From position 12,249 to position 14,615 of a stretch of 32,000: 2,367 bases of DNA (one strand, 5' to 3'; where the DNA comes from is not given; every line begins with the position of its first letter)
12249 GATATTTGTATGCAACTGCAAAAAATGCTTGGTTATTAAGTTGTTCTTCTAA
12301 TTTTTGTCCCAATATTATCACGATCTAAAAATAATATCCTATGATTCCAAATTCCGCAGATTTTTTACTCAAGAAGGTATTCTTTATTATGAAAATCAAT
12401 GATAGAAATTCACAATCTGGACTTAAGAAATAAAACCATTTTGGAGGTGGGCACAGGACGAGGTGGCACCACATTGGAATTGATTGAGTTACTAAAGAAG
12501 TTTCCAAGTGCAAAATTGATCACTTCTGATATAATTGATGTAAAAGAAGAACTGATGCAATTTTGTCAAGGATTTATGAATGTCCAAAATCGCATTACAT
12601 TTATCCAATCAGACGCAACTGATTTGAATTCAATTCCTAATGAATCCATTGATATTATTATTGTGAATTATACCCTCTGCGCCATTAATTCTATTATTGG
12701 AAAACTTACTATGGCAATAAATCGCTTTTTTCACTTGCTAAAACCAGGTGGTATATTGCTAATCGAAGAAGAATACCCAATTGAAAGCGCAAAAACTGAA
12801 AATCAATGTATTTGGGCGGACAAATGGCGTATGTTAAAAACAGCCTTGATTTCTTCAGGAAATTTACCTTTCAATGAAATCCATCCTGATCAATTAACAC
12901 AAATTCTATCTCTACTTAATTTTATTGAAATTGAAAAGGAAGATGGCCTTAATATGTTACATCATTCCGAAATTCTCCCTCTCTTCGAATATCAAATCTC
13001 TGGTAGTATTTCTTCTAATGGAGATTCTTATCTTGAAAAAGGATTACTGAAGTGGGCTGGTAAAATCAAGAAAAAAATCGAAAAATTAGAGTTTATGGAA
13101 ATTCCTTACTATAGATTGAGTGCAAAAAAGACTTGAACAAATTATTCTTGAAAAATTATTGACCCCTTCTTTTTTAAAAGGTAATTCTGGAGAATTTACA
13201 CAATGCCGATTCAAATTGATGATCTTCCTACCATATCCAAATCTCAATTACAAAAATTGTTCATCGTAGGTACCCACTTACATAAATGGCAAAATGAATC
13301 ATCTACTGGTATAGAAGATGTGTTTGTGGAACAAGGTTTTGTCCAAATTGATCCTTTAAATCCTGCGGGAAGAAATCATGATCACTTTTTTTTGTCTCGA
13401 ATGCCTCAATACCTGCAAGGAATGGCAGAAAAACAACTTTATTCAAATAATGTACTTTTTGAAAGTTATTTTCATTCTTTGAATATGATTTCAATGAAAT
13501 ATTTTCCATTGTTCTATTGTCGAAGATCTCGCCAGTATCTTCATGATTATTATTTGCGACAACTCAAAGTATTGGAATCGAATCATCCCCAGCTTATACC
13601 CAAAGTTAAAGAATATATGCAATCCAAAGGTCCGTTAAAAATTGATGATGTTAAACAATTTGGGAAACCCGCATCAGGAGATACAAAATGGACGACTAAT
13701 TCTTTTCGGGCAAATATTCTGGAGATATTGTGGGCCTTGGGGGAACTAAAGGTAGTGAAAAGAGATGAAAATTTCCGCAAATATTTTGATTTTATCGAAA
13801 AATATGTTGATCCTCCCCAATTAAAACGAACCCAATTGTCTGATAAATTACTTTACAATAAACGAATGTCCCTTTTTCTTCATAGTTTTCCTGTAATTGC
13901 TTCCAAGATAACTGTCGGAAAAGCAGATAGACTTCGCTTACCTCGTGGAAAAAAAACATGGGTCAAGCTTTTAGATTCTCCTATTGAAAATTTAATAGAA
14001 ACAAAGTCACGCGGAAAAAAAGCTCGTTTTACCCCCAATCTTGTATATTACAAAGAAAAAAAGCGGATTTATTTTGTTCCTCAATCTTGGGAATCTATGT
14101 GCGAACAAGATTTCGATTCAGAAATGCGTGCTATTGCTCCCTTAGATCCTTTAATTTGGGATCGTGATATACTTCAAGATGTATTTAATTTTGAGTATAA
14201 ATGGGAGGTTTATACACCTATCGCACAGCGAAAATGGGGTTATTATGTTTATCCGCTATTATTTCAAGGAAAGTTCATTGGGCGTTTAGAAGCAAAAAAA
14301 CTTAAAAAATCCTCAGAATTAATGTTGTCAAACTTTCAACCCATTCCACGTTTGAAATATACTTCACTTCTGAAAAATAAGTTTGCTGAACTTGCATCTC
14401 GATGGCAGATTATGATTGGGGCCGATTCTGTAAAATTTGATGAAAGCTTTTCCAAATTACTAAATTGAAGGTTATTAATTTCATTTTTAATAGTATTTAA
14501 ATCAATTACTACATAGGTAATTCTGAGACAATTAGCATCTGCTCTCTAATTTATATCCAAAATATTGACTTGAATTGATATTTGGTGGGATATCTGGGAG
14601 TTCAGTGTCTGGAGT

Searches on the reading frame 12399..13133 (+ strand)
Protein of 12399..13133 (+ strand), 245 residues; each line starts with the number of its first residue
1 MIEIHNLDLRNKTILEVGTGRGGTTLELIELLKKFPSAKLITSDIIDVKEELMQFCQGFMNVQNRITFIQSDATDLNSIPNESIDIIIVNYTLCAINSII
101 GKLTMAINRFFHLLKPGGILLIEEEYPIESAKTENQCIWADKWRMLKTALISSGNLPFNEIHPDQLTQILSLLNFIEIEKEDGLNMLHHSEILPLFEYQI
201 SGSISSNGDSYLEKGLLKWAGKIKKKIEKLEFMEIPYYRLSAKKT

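Call 26: search_protein_families(library=pfam, proteins=[window:12399-13133:+], max_evalue=0.01)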
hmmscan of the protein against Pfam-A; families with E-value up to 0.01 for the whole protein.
window:12399-13133:+ (245 aa): 8 families
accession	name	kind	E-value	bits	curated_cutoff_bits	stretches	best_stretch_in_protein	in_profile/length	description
PF13847.12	Methyltransf_31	-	1.6e-12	47.8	27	1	11-144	4-138/145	Methyltransferase domain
PF13489.12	Methyltransf_23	-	2.2e-09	37.7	27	1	9-149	21-138/164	Methyltransferase domain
PF13649.12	Methyltransf_25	-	5.9e-09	36.9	27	1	14-118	1-97/97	Methyltransferase domain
PF08241.18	Methyltransf_11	-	1.7e-08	35.4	21.2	1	15-122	1-95/95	Methyltransferase domain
PF01209.24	Ubie_methyltran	-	5e-07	29.7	20.1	1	8-125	45-154/233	ubiE/COQ5 methyltransferase family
PF08242.18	Methyltransf_12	-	5.8e-07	30.6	30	1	15-120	1-98/98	Methyltransferase domain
PF00398.26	RrnaAD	-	0.0079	15.8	24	0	10-78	30-90/263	Ribosomal RNA adenine dimethylase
PF13578.12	Methyltransf_24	-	0.0089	17.3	26.3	0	15-122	1-102/105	Methyltransferase domain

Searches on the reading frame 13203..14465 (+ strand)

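Call 26: search_protein_families(library=pfam, proteins=[window:13203-14465:+], max_evalue=0.01)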
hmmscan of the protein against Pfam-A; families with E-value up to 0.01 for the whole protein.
window:13203-14465:+ (421 aa): 1 family
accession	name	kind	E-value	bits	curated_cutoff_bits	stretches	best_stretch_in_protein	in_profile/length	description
PF06224.18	AlkZ-like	-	1e-24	88.3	25.9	2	305-384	239-314/329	DNA glycosylase AlkZ-like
